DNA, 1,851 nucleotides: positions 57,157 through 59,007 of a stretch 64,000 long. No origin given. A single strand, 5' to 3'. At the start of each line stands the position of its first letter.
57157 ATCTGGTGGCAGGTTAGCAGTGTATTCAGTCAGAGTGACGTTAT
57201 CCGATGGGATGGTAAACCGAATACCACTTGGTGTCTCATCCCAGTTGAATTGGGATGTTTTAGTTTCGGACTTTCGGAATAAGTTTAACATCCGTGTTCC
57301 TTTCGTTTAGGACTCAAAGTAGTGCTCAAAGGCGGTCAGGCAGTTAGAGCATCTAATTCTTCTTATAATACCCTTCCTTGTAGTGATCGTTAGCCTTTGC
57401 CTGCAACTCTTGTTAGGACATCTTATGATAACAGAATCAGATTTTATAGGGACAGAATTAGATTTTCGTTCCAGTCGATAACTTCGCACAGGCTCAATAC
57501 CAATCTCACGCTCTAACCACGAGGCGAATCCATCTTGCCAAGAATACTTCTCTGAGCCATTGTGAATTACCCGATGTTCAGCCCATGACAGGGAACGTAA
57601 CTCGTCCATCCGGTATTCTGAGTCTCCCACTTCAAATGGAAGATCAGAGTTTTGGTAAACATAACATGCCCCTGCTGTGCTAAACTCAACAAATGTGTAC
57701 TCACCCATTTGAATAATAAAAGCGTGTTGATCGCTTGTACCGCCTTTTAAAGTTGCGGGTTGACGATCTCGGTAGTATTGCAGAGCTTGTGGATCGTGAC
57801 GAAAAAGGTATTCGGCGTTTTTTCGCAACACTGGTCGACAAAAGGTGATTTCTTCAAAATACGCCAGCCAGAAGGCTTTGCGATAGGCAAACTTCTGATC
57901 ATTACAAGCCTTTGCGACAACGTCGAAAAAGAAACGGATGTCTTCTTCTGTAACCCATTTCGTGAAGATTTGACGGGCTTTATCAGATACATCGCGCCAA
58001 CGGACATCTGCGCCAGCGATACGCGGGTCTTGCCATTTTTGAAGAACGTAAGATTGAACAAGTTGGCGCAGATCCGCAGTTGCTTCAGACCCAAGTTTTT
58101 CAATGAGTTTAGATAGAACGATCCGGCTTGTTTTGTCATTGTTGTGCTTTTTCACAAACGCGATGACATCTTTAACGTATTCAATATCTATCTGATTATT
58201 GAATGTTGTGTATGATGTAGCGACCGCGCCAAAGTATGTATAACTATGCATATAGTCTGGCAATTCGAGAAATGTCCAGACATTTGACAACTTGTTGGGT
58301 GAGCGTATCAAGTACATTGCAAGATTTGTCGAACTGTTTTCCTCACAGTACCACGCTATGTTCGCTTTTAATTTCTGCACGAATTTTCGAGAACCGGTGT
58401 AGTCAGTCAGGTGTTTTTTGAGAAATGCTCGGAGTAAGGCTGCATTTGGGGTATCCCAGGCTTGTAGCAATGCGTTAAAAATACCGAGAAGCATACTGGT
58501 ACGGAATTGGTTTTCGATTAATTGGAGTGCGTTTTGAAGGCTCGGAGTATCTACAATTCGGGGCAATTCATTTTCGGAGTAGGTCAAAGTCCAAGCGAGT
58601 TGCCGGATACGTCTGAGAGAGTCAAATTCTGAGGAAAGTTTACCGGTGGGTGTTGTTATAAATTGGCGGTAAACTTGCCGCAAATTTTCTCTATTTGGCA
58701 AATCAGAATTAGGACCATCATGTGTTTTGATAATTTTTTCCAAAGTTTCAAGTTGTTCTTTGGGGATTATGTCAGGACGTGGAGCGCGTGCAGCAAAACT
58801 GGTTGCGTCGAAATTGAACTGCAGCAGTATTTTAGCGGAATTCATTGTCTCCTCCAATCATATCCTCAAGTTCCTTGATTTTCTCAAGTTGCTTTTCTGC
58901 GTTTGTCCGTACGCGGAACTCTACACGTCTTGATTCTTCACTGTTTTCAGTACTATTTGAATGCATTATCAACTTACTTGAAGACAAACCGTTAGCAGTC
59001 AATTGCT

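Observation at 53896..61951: Complete four-gene Zorya type I-like defence module (zorA-zorB-zorC-zorD order) on an AT-rich island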

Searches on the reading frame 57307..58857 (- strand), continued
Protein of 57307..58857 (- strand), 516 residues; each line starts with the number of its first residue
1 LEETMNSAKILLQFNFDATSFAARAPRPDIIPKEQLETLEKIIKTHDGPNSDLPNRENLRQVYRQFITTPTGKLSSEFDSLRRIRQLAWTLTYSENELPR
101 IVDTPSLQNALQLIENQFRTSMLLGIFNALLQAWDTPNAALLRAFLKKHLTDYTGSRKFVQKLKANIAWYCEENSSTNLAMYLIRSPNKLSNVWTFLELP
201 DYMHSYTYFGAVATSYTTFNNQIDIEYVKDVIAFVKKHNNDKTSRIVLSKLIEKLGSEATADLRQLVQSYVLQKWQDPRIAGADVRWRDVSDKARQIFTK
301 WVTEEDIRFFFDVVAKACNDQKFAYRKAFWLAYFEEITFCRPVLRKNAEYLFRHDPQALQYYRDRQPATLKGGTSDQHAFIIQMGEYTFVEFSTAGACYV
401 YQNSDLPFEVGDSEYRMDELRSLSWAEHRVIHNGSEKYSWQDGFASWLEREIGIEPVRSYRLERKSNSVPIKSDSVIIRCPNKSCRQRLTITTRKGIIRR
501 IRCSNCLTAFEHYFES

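Call 58: search_protein_families(library=padloc, proteins=[L007:9259-9978:+, L008:9249-10004:+, L005:7308-9245:+, L007:6809-9259:+], max_evalue=1e-10)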
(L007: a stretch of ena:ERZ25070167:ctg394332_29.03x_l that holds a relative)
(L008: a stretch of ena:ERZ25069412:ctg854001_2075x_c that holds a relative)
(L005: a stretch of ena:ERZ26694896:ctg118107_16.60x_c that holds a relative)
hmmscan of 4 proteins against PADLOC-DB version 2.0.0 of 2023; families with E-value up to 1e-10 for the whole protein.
L007:9259-9978:+ (239 aa): 7 families
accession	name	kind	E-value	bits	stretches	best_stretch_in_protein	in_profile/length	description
PDLC00609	ZorB1|ZorB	-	6e-68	226.8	1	8-223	9-223/232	MotB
PDLC00641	ZorB2|ZorB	-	1.9e-32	110.8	1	13-215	12-223/238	MotB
PDLC00608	ZorB1|ZorB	-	1.9e-32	110.5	1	2-218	2-229/243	MotB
PDLC00610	ZorB1|ZorB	-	7.9e-29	99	1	12-216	11-236/254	MotB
PDLC00611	ZorB1|ZorB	-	1.6e-26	91.5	1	13-220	16-219/240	MotB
PDLC00612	ZorB1|ZorB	-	1.3e-25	88.6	1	55-214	94-266/293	MotB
PDLC00651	ZorB3|ZorB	-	4.4e-17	60.3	1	13-212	11-200/215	MotB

L008:9249-10004:+ (251 aa): 6 families
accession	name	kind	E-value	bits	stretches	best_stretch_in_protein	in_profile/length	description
PDLC00641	ZorB2|ZorB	-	7.8e-83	275.8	1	12-242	11-235/238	MotB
PDLC00609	ZorB1|ZorB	-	1.7e-60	202.4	1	7-243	8-228/232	MotB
PDLC00608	ZorB1|ZorB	-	1.2e-23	81.7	1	7-242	7-240/243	MotB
PDLC00611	ZorB1|ZorB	-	1.5e-14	52.3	1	12-231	15-215/240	MotB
PDLC00610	ZorB1|ZorB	-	2.2e-14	51.6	1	12-244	11-248/254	MotB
PDLC00612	ZorB1|ZorB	-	4.3e-13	47.4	0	65-245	96-282/293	MotB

L005:7308-9245:+ (645 aa): 20 families
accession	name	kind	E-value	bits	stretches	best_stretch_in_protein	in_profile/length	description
PDLC00601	ZorA1|ZorA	-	1.7e-46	157.2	1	10-276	17-276/699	MotA/ExbB/TolQ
PDLC00598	ZorA1|ZorA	-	1.4e-41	140.6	2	25-535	16-514/663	MotA/ExbB/TolQ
PDLC00603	ZorA1|ZorA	-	5e-37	125.9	1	14-567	11-527/727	MotA/ExbB/TolQ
PDLC00605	ZorA1|ZorA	-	7.5e-31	105.2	2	72-364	107-364/700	MotA/ExbB/TolQ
PDLC00604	ZorA1|ZorA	-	1.8e-29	100.7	1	78-643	90-631/639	MotA/ExbB/TolQ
PDLC00595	ZorA1|ZorA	-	3.9e-28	96.5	1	24-275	31-283/487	MotA/ExbB/TolQ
PDLC00599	ZorA1|ZorA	-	6.2e-27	92.5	1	30-637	20-627/631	MotA/ExbB/TolQ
PDLC00600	ZorA1|ZorA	-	6.2e-27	92.4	1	16-644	24-612/677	MotA/ExbB/TolQ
PDLC00602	ZorA1|ZorA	-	2.1e-22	77.7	1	17-364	18-356/648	MotA/ExbB/TolQ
PDLC00640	ZorA2|ZorA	-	2.1e-22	77.5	1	124-201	38-109/590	MotA/ExbB/TolQ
PDLC00596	ZorA1|ZorA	-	4.3e-22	76.6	1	22-290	37-316/583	MotA/ExbB/TolQ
PDLC00638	ZorA2|ZorA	-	4.6e-22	76.5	1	123-240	38-146/545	MotA/ExbB/TolQ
PDLC00597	ZorA1|ZorA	-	5e-21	73.1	1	73-630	49-542/683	MotA/ExbB/TolQ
PDLC00606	ZorA1|ZorA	-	8.4e-19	65.4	1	24-256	17-256/636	MotA/ExbB/TolQ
PDLC00637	ZorA2|ZorA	-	2.3e-15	54.3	1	134-456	44-378/420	MotA/ExbB/TolQ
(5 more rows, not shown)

L007:6809-9259:+ (816 aa): 19 families
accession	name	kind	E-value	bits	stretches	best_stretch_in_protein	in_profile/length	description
PDLC00601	ZorA1|ZorA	-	1.5e-44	150.7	1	1-187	92-276/699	MotA/ExbB/TolQ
PDLC00598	ZorA1|ZorA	-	2.1e-38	130.1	1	2-467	79-545/663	MotA/ExbB/TolQ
PDLC00603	ZorA1|ZorA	-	3.2e-29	100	1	3-186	82-259/727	MotA/ExbB/TolQ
PDLC00600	ZorA1|ZorA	-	7.8e-29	98.7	1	3-216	100-296/677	MotA/ExbB/TolQ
PDLC00605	ZorA1|ZorA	-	3.5e-28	96.4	2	3-164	124-284/700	MotA/ExbB/TolQ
PDLC00599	ZorA1|ZorA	-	1.3e-27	94.8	1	3-365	78-440/631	MotA/ExbB/TolQ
PDLC00640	ZorA2|ZorA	-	9.3e-24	82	1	42-116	41-109/590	MotA/ExbB/TolQ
PDLC00638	ZorA2|ZorA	-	3.6e-22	76.8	1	42-125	42-119/545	MotA/ExbB/TolQ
PDLC00604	ZorA1|ZorA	-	8.3e-22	75.3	1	2-317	104-390/639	MotA/ExbB/TolQ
PDLC00637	ZorA2|ZorA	-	2.1e-21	74.2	1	49-407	44-381/420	MotA/ExbB/TolQ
PDLC00596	ZorA1|ZorA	-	3.1e-21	73.7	1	2-219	117-325/583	MotA/ExbB/TolQ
PDLC00595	ZorA1|ZorA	-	1e-20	72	1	2-270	97-362/487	MotA/ExbB/TolQ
PDLC00647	ZorA3|ZorA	-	2.1e-19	67.5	1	52-546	117-593/780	MotA/ExbB/TolQ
PDLC00597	ZorA1|ZorA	-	2e-18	64.5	1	26-491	87-483/683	MotA/ExbB/TolQ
PDLC00602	ZorA1|ZorA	-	5.8e-18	63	1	53-198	135-270/648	MotA/ExbB/TolQ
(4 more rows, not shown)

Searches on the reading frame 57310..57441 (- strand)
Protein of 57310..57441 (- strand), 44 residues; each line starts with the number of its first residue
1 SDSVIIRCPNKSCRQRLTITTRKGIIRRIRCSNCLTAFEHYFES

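Call 46: search_protein_families(library=pfam, proteins=[window:57310-57441:-], max_evalue=1)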
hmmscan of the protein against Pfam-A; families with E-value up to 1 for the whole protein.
seq(44 aa): 6 families
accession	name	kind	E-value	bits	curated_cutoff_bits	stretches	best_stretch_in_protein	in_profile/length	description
PF01485.27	IBR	-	0.0025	18.3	24.3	1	3-38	16-51/65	IBR domain, a half RING-finger domain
PF03119.21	DNA_ligase_ZBD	-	0.015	15.6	25.8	1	2-13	14-25/27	NAD-dependent DNA ligase C4 zinc finger domain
PF22747.2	Zn_ribbon_DUF2089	-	0.035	14.7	27.6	1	25-43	9-27/32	DUF2089 zinc ribbon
PF23551.1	Zn_ribbon_20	-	0.043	14.3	27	0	28-38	22-32/35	Zinc beta-ribbon domain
PF09151.16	DUF1936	-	0.12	12.5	25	0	22-35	16-29/34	Domain of unknown function (DUF1936)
PF13717.11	Zn_ribbon_4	-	0.29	11.5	30.3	0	5-38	2-35/36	zinc-ribbon domain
